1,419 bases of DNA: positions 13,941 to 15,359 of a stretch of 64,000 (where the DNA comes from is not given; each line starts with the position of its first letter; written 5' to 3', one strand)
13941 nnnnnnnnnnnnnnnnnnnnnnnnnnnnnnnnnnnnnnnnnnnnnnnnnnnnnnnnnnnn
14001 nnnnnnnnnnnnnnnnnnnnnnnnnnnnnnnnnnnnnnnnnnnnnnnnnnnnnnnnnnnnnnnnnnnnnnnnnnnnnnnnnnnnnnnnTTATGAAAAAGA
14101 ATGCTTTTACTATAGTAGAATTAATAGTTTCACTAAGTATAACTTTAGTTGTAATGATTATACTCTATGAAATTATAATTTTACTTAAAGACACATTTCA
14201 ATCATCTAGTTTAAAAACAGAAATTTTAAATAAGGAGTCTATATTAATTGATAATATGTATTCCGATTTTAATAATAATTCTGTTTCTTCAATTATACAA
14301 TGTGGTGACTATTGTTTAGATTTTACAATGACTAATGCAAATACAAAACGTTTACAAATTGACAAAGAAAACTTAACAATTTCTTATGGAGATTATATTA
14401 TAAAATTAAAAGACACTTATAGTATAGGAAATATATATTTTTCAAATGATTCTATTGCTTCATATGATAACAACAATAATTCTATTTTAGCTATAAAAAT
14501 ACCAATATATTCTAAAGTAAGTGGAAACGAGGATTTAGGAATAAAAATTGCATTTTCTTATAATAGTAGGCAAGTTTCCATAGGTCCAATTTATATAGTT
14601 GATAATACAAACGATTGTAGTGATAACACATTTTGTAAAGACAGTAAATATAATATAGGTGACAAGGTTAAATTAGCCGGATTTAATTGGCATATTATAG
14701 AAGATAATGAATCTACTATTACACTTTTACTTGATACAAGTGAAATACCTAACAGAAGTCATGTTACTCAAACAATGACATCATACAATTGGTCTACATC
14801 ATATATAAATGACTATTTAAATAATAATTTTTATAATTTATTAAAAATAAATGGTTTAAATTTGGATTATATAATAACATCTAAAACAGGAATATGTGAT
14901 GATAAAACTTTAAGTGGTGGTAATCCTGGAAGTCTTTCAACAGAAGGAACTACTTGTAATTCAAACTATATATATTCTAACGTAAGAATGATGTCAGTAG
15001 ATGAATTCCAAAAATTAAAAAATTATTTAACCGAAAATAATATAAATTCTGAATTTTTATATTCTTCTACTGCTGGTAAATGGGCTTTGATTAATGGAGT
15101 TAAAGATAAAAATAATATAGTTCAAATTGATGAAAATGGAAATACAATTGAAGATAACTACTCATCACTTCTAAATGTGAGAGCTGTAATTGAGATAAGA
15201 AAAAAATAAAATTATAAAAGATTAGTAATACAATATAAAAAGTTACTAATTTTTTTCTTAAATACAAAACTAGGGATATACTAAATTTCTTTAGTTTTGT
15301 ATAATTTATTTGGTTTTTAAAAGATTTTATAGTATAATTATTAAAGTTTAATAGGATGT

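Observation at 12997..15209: Two large pilin-like proteins that fuse a prepilin leader to adhesin-like C-terminal domains (glycine-rich domain and DUF6273-like)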

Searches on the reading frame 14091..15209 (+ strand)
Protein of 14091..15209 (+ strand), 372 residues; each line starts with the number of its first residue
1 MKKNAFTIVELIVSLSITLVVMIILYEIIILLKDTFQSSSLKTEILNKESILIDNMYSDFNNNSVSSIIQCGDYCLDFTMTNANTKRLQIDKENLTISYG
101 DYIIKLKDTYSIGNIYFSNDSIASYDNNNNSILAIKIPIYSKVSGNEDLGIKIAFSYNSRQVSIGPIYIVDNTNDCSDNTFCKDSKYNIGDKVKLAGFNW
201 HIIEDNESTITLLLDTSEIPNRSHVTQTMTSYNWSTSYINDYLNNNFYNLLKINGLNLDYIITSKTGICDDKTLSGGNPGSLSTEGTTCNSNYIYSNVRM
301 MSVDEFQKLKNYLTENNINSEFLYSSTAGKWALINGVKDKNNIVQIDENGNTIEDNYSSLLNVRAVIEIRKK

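Call 4: search_protein_families(library=pfam, proteins=[window:14091-15209:+], max_evalue=1)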
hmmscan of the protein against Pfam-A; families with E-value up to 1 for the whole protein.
window:14091-15209:+ (372 aa): 2 families
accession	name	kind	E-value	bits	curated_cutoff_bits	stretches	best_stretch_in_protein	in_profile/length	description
PF07963.17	N_methyl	-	0.00016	21.6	21.2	1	2-26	3-27/27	Prokaryotic N-terminal methylation motif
PF19789.6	DUF6273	-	0.15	12.4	23.5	1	219-314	11-112/172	Domain of unknown function (DUF6273)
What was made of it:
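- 14091..15209 (+): Pilin 2 gene (372 aa): modular minor pilin made of an N2 carrier module and a DUF6273 module. N_methyl scores 21.6 bits, above the 21.2 cutoff (call 4).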

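Call 10: find_homologous_proteins(query=window:14091-15209:+)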
Query window:14091-15209:+ (372 aa): 12 proteins with E <= 0.001 among 3459 candidates.
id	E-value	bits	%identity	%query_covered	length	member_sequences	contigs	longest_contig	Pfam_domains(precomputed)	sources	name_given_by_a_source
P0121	1.1e-234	796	100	100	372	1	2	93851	-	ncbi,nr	ncbi:MAG: prepilin-type N-terminal cleavage/methylation domain-containing protein [Clostridium sp.]|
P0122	1.5e-134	467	60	99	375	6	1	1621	PF19789.7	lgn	-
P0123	9.7e-131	454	59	99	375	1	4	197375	PF19789.7,PF07963.18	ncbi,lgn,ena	-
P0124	4.8e-129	448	58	99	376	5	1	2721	PF19789.7,PF07963.18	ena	-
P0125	1.4e-128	447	55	100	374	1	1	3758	-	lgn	-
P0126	2.5e-126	440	56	99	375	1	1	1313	PF07963.18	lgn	-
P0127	4.1e-122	426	53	100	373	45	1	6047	PF19789.7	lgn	-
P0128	1.5e-121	424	53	100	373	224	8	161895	PF19789.7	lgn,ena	-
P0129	1.2e-115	404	53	100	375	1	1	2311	PF19789.7,PF07963.18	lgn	-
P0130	1.7e-100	355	49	99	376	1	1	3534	-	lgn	-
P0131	5.0e-84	300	42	100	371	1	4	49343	-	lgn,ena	-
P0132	1.1e-61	227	52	55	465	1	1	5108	PF19789.7,PF09371.16,PF22706.2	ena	-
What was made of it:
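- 14091..15209 (+): NCBI names it a prepilin-type N-terminal cleavage/methylation domain protein (call 10).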

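Call 16: search_protein_families(library=pfam, alignment_id=A2, max_evalue=0.01)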
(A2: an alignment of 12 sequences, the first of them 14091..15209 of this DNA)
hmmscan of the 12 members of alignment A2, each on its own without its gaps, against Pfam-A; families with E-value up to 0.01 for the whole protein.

A. member 1, window:14091-15209:+ (372 aa): 1 family
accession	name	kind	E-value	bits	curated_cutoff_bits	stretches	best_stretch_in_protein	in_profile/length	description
PF07963.17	N_methyl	-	0.00016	21.6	21.2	1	2-26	3-27/27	Prokaryotic N-terminal methylation motif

B. families by the number of members that match (of 12 scanned): 5 families
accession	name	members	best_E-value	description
PF07963.17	N_methyl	11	7.9e-07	Prokaryotic N-terminal methylation motif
PF19789.6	DUF6273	9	8.9e-07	Domain of unknown function (DUF6273)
PF02893.26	GRAM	2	0.0035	GRAM domain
PF09371.15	Tex_N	1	5.2e-32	Tex-like protein N-terminal domain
PF22706.1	Tex_central_region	1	2.2e-24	Tex central region-like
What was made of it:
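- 14646..15206 (+): Pilin 2 effector module: DUF6273 fold (reported as C-type-lectin-like), following a low-confidence linker at residues 168-179. 9 of the 12 aligned sequences hit PF19789 (call 16).
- On PF19789 DUF6273: Nine of the 12 sequences in the pilin 2 alignment (window copy included) hit at E<=0.01, best 8.9e-7 (call 16).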

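Call 30: find_homologous_proteins(query=A4)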
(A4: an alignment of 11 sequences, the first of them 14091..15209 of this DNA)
Query A4 (11 sequences) (372 aa, profile of the alignment): 23 proteins with E <= 0.001 among 8000 candidates.
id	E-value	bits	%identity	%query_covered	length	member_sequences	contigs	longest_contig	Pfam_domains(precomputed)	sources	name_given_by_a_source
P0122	1.4e-193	661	60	99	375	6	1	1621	PF19789.7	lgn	-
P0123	6.5e-193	659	59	99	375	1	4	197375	PF19789.7,PF07963.18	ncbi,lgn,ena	-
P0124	1.0e-191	655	58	99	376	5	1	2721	PF19789.7,PF07963.18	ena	-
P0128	2.1e-188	644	53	100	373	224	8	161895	PF19789.7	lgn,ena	-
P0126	2.7e-188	644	56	99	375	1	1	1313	PF07963.18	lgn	-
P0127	8.8e-188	642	53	100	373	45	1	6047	PF19789.7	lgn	-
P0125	1.5e-176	605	55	100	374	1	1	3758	-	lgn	-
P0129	4.8e-176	603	53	100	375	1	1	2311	PF19789.7,PF07963.18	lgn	-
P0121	6.9e-176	603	100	100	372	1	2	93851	-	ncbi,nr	ncbi:MAG: prepilin-type N-terminal cleavage/methylation domain-containing protein [Clostridium sp.]|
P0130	3.3e-168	578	49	99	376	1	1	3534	-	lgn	-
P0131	7.8e-157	540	42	100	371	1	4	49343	-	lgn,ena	-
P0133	1.8e-124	434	40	100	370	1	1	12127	-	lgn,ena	-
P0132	2.1e-90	321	52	55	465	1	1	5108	PF19789.7,PF09371.16,PF22706.2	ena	-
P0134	2.5e-37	147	34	46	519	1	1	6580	PF16403.12,PF12810.14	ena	-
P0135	6.1e-37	146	39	44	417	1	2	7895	-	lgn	-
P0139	2.7e-28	117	35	46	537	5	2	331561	PF12810.14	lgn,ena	-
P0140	2.1e-21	94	39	28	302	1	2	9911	-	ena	-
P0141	3.1e-10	58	30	27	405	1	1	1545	PF07963.18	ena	-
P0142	2.6e-8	51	27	44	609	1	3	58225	PF07963.18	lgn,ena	-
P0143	5.5e-4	37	29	42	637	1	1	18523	-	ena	-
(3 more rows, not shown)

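Call 38: search_protein_families(library=ncbifam, proteins=[window:14091-15209:+], max_evalue=0.01)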
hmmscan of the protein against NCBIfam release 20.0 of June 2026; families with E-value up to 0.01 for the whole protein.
window:14091-15209:+ (372 aa): 1 family
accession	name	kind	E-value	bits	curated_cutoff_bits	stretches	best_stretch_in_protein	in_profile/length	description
TIGR02599.1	TIGR02599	subfamily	0.00063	19.1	256.5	1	5-45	1-41/361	Verru_Chthon cassette protein C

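Call 39: search_protein_families(library=pfam, proteins=[P0135, P0141, P0142, P0143, P0140, P0134], max_evalue=0.01)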
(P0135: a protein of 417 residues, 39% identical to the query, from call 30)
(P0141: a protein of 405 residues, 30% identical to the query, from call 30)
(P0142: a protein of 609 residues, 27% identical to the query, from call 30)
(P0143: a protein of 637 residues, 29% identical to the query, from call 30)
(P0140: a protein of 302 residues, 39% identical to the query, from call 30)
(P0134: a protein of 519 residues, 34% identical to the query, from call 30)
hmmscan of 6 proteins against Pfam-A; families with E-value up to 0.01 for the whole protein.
P0135 (417 aa): 1 family
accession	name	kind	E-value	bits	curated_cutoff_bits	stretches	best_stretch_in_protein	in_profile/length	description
PF07963.17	N_methyl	-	0.0062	16.5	21.2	0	1-26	1-26/27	Prokaryotic N-terminal methylation motif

P0141 (405 aa): 1 family
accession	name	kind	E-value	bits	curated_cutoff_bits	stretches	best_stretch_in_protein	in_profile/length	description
PF07963.17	N_methyl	-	5.6e-08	32.5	21.2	1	2-25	3-26/27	Prokaryotic N-terminal methylation motif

P0142 (609 aa): 1 family
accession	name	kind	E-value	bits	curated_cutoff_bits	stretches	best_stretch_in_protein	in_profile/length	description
PF07963.17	N_methyl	-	4.9e-06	26.3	21.2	1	2-25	3-26/27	Prokaryotic N-terminal methylation motif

P0143 (637 aa): 0 families

P0140 (302 aa): 0 families

P0134 (519 aa): 3 families
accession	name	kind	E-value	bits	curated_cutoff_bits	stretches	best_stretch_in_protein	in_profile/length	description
PF12810.13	ALK_LTK_GRD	-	5.1e-37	128.6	24.5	1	275-515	7-243/243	ALK/LTK, Glycine-rich domain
PF16403.11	Bact_surface_Ig-like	-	3.5e-08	33.8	27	1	190-254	11-71/71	Bacterial surface protein, Ig-like domain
PF07963.17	N_methyl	-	0.00034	20.5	21.2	1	2-26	3-27/27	Prokaryotic N-terminal methylation motif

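Call 41: find_related_loci(query=A4, collection=genome_contigs, flank=6000)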
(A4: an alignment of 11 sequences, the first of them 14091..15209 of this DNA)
Query A4 (372 aa) in genome_contigs; peptide patterns used: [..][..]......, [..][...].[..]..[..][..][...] (x = any residue, [..] = any of these).
32 stretches matched a pattern; 13 encode a relative of the query (tblastn E <= 1e-3); 13 distinct loci.
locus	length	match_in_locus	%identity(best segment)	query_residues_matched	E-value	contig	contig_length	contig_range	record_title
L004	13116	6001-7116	59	3-372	7e-136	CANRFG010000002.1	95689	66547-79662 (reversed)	MAG: uncultured Bacilli bacterium isolate Lapin-023__bin93 genome assembly, contig: Lapin-023__NODE_284_length_95689_cov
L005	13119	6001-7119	53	1-372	3e-131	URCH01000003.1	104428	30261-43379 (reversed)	uncultured Tenericutes bacterium isolate UMGS872 genome assembly, contig: NODE_15_length_104428_cov_4.66525, whole genom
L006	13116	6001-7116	59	3-372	1e-125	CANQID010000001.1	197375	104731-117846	MAG: uncultured Bacilli bacterium isolate Lapin-030__bin39 genome assembly, contig: Lapin-030__NODE_52_length_197375_cov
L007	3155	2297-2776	31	174-312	6e-16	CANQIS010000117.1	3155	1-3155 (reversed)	MAG: uncultured Bacilli bacterium isolate Lapin-027__bin63 genome assembly, contig: Lapin-027__NODE_37832_length_3155_co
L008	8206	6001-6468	30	178-312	6e-15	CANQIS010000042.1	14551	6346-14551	MAG: uncultured Bacilli bacterium isolate Lapin-027__bin63 genome assembly, contig: Lapin-027__NODE_3921_length_14551_co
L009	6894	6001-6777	27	168-371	6e-12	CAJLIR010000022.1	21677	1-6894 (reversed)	MAG TPA_asm: uncultured Bacillales bacterium isolate ERR1600721-bin.53 genome assembly, contig: NODE_1934_length_21677_c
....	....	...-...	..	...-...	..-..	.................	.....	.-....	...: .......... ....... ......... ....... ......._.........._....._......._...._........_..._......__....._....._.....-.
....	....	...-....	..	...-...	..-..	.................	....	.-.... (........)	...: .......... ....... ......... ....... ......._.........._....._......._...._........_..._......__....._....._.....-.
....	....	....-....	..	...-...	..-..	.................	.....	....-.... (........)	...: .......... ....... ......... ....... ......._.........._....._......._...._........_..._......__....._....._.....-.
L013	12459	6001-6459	29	187-319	1e-9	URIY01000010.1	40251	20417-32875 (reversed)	uncultured Tenericutes bacterium isolate UMGS1045 genome assembly, contig: NODE_675_length_40251_cov_14.835755, whole ge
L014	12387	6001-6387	32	193-305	2e-9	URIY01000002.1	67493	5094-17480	uncultured Tenericutes bacterium isolate UMGS1045 genome assembly, contig: NODE_259_length_67493_cov_13.985453, whole ge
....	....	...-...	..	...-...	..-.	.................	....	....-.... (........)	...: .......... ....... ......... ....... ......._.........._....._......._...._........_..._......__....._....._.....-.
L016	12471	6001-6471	28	184-319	1e-7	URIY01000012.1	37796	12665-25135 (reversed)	uncultured Tenericutes bacterium isolate UMGS1045 genome assembly, contig: NODE_747_length_37796_cov_16.327840, whole ge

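Call 42: predict_structure(alignment_id=A5)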
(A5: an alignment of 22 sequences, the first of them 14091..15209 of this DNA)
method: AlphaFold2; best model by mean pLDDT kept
length: 372 residues; sequences in the alignment: 22
mean_pLDDT: 79.1   pTM: 0.54
mean pLDDT of the five models: 79.1, 78.4, 77.5, 77.4, 73.9
residues with pLDDT >= 90: 85; 70-90: 209; 50-70: 59; < 50: 19
segments of 3 or more residues with pLDDT < 50: 123-127, 168-179
pLDDT, mean of each block of 10 residues (from residue 1): 59 78 75 62 72 80 80 82 87 85 83 71 49 79 70 76 60 45 68 88 85 90 78 88 92 80 78 78 85 89 95 93 91 88 92 90 89 65
secondary structure, 60 per line:
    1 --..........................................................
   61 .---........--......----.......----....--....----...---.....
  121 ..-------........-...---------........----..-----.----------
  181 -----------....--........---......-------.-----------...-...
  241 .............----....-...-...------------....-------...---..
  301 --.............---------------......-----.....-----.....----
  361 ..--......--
elements in order: H3-61 E65-72 E75-80 E85-91 E96-99 E102-105 E110-112 E116-122 E130-137 E139-141 E151-158 E192-195 E198-205 E209-214 H238-253 E267-269 E293-295 H303-315 E331-336 E342-346 E352-356 E365-370
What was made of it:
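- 14091..15209 (+): AF2 pLDDT 79 (call 42).
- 14106..14585 (+): Pilin 2 N2 carrier module: alpha1 helix 3-61 and a beta-sheet 65-158. AF2 (call 42).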

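Call 48: fold_search(model_id=the predicted structure, library=pdb)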
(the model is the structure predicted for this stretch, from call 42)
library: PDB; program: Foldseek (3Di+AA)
matches with E <= 10: 627; with E <= 0.001: 0
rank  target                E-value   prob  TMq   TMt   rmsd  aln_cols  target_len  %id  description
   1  1zru_B                9.5e-02  0.11  0.15  0.19  18.0       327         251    9  structure of the lactophage p2 receptor binding protein in complex with glycerol (released 2006-03-28)
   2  7b7p_A                1.5e-01  0.63  0.19  0.17   9.9       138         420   10  PilB minor pilin from Streptococcus sanguinis (released 2021-04-28)
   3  4yli_A                1.8e-01  0.18  0.13  0.25  12.9       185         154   11  CL-K1 trimer (released 2015-04-08)
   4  9hcj_D0               1.9e-01  0.08  0.07  0.03  15.8       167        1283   13  D. discoideum nuclear pore complex (released 2024-12-25)
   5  4yli_E                2.9e-01  0.11  0.12  0.23  13.8       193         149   12  CL-K1 trimer (released 2015-04-08)
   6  5n4a                  2.9e-01  0.03  0.10  0.07  21.6       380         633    8  Crystal structure of Chlamydomonas IFT80 (released 2018-02-28)
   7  2w4y_A                3.1e-01  0.35  0.13  0.33   9.7        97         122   13  Caulobacter bacteriophage 5 - virus-like particle (released 2009-07-14)
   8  1xip                  3.1e-01  0.08  0.08  0.08  15.6       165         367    9  Crystal Structure of the N-terminal Domain of Nup159 (released 2004-12-14)
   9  3e1e_C                3.3e-01  0.04  0.08  0.14  17.7       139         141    7  Crystal structure of a Thioesterase family protein from Silicibacter pomeroyi. NorthEast Structural Genomics target Si (released 2008-09-30)
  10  4yli_C                3.7e-01  0.11  0.12  0.23  13.8       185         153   10  CL-K1 trimer (released 2015-04-08)
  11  9wms_W                3.7e-01  0.03  0.10  0.08  19.7       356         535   12  Co-transcriptional histone H3K36 methylation complex containing RNA polymerase II elongation complex, Set2, and the up (released 2025-12-24)
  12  4yli_D                4.1e-01  0.14  0.13  0.26  13.3       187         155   11  CL-K1 trimer (released 2015-04-08)
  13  2r76_B                4.6e-01  0.16  0.10  0.22  12.9        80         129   10  Crystal structure of the rare lipoprotein B (SO_1173) from Shewanella oneidensis, Northeast Structural Genomics Consor (released 2007-09-25)
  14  9rpw_B                4.6e-01  0.12  0.10  0.19  12.7        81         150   16  Cryo-EM structure of Shigella flexneri LptDE dimer: closed-state unbound and open-state bound by Oekolampad phage RBP (released 2025-12-10)
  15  7rxu                  4.8e-01  0.08  0.08  0.17   6.1        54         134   13  Crystal structure of Cj1090c (released 2022-08-31)
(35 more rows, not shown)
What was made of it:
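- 14106..14585 (+): Weak Foldseek match to the S. sanguinis PilB pilin (probability 0.63, call 48).
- Closest known: Modular type IV pilins PilB. Same: The pilin 2 model weakly matches the PilB pilin module (call 48).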

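Call 50: search_solved_structures(query=A4, max_evalue=1)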
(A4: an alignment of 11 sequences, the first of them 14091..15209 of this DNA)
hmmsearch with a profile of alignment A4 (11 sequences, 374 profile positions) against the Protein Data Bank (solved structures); distinct sequences matched with E-value up to 1: 1.
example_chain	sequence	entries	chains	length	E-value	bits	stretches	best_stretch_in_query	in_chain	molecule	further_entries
6snk_A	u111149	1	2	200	0.52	12.4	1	43-98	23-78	Collagen alpha-3(VI) chain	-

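Call 54: search_protein_families(library=phrogs, proteins=[window:14091-15209:+, P0123, P0128], max_evalue=0.01)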
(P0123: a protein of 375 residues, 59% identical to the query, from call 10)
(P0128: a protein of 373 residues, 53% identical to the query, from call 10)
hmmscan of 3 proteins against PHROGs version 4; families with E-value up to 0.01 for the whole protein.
window:14091-15209:+ (372 aa): 1 family
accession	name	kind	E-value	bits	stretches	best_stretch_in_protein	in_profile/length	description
phrog_9958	-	unknown function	2.2e-05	24.9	1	186-271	9-95/210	-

P0123 (375 aa): 1 family
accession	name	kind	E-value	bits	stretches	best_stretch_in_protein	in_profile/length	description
phrog_9958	-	unknown function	0.00094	19.6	1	189-272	9-93/210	-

P0128 (373 aa): 1 family
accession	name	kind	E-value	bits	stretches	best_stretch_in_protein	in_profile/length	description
phrog_9958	-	unknown function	0.00011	22.6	1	189-267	11-90/210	-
